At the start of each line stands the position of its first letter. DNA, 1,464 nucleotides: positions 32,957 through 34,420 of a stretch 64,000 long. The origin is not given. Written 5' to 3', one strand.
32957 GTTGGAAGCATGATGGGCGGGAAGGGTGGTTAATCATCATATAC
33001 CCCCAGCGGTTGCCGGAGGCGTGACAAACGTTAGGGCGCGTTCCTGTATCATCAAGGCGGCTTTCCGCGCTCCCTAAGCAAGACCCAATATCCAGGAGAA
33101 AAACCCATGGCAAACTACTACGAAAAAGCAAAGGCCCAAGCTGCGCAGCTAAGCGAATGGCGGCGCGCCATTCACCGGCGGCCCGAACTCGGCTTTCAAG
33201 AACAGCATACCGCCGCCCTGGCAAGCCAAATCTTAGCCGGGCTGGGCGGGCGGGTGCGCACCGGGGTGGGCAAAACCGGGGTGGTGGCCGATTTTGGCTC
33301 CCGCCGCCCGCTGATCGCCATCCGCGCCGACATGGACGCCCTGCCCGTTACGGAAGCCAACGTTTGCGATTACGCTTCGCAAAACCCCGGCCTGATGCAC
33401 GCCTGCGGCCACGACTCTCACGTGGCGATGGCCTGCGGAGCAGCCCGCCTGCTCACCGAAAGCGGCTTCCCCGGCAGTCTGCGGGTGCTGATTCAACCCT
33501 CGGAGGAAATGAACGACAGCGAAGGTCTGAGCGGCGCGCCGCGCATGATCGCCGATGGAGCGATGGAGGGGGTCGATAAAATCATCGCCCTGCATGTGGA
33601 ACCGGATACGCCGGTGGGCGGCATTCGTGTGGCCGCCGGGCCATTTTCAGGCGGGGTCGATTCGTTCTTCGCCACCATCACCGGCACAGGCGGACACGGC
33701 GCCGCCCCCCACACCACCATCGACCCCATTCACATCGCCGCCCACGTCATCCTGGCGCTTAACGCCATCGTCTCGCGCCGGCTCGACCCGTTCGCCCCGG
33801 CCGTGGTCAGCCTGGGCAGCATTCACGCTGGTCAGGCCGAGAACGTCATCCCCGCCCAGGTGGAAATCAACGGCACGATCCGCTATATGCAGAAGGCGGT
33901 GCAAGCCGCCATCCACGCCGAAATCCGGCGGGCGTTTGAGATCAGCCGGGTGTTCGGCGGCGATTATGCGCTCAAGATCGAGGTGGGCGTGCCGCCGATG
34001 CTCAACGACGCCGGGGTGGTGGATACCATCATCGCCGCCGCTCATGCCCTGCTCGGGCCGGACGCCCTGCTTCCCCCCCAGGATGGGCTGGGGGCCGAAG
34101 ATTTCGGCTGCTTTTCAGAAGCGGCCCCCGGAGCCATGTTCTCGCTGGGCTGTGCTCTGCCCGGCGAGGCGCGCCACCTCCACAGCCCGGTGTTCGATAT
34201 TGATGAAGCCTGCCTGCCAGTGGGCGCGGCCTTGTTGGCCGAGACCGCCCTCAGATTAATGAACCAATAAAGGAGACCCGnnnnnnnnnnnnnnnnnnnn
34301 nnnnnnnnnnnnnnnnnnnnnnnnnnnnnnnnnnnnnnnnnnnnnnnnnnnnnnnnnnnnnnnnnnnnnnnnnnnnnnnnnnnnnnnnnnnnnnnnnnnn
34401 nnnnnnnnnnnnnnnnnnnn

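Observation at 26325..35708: Corrinoid demethylation operon with three divergent non-Pyl MttB paralogues interleaved with two peptidases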

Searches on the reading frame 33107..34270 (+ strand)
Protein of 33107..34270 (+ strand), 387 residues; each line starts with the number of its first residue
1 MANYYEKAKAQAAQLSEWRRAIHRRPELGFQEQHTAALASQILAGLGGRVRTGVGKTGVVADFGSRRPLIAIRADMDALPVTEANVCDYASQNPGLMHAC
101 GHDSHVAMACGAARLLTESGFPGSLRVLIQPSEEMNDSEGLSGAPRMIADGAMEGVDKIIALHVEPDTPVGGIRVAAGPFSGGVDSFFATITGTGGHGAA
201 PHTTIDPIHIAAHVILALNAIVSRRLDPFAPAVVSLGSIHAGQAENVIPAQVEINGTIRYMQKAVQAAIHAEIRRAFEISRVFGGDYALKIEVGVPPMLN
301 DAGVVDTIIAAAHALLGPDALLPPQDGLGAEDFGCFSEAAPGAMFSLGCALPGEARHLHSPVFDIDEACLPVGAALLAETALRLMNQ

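Call 3: search_protein_families(library=pfam, proteins=[window:33107-34270:+])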
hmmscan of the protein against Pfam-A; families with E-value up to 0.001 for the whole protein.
window:33107-34270:+ (387 aa): 2 families
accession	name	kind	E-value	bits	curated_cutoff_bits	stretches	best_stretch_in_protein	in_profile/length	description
PF01546.33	Peptidase_M20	-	2.2e-33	116.3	24.6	1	71-382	1-205/206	Peptidase family M20/M25/M40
PF07687.19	M20_dimer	-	1e-13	51.6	21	1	183-277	5-99/107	Peptidase dimerisation domain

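Call 15: search_protein_families(library=ncbifam, proteins=[window:33107-34270:+], max_evalue=0.00001)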
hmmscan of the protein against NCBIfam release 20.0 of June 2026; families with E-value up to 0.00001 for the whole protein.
window:33107-34270:+ (387 aa): 10 families
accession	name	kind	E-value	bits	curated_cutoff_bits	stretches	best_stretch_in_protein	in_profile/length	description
TIGR01891.1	amidohydrolases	subfamily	1.7e-98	330.1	153.75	1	16-373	2-366/366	amidohydrolase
NF040868.1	carboxypep_CpsA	equivalog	1.1e-91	307.5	500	1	3-384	3-389/391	carboxypeptidase CpsA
NF038260.1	ectoine_DoeB_2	equivalog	1.2e-65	221.9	550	1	14-377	7-372/378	N(2)-acetyl-L-2,4-diaminobutanoate deacetylase DoeB2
TIGR01246.1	dapE_proteo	equivalog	5.4e-13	48.7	361.8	1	104-310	97-303/370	succinyl-diaminopimelate desuccinylase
NF009557.0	PRK13009.1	equivalog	2e-12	46.9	284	1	108-312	108-309/377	succinyl-diaminopimelate desuccinylase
NF004788.0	PRK06133.1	subfamily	2.7e-10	39.8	349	1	106-302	148-332/417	glutamate carboxypeptidase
TIGR01892.1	AcOrn-deacetyl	equivalog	1.1e-07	31.3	297.7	1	102-278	100-270/365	acetylornithine deacetylase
TIGR01879.1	hydantase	subfamily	1.1e-06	27.8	204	1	183-316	206-340/401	hydantoinase/carbamoylase family amidase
NF005710.0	PRK07522.1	subfamily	1.2e-06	27.9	412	1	140-277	144-283/391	acetylornithine deacetylase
NF006769.0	PRK09290.1-3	subfamily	1.7e-06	26.9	452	1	187-349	220-380/417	allantoate amidohydrolase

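Call 34: search_solved_structures(query=window:33107-34270:+, max_evalue=1e-10)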
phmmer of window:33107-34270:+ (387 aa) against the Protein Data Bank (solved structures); distinct sequences matched with E-value up to 1e-10: 5.
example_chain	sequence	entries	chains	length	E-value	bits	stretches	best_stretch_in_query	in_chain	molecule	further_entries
1xmb_A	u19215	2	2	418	6.6e-65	223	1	17-385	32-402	IAA-amino acid hydrolase homolog 2 | IAA-amino acid hydrolase ILR1-like 2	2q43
1ysj_A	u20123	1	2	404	1.5e-62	215.2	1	9-383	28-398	protein yxeP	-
4ewt_A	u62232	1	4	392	1.7e-58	201.8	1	6-379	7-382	Peptidase, M20/M25/M40 family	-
6slf_A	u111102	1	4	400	3e-44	155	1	6-346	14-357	N-alpha-acyl-glutamine aminoacylase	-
3io1_A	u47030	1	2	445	8.4e-23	84.4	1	55-383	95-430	Aminobenzoyl-glutamate utilization protein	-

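Call 35: find_related_loci(query=window:33107-34267:+, collection=metagenome_contigs, flank=8000)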
Query window:33107-34267:+ (387 aa) in metagenome_contigs; peptide patterns used: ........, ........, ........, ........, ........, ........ (x = any residue, [..] = any of these).
600 stretches matched a pattern (row limit reached: there are more); 583 encode a relative of the query (tblastn E <= 1e-3); the best 80 are kept; 80 distinct loci.
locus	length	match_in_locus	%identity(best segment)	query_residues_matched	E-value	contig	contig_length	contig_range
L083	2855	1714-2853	69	6-385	1e-177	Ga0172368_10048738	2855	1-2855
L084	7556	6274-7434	60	1-387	7e-158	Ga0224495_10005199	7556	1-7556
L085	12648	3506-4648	64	6-386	3e-156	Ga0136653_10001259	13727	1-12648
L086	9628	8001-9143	61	6-386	9e-156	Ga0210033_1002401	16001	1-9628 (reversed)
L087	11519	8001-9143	62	7-387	1e-155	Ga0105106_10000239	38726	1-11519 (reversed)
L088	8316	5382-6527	61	6-387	8e-153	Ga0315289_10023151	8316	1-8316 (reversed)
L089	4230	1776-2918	56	6-385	4e-148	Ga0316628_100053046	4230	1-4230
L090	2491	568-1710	59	6-387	1e-152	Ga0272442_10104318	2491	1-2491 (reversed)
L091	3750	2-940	62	75-387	1e-129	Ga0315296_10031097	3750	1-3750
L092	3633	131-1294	51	3-387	7e-123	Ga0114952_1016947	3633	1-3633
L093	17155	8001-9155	59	3-385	1e-149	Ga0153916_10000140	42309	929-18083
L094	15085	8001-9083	43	12-367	6e-87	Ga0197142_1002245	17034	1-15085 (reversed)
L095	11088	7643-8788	41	10-387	2e-85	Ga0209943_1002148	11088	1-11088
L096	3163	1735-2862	40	14-384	4e-85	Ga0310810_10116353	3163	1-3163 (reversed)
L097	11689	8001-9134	42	14-387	7e-82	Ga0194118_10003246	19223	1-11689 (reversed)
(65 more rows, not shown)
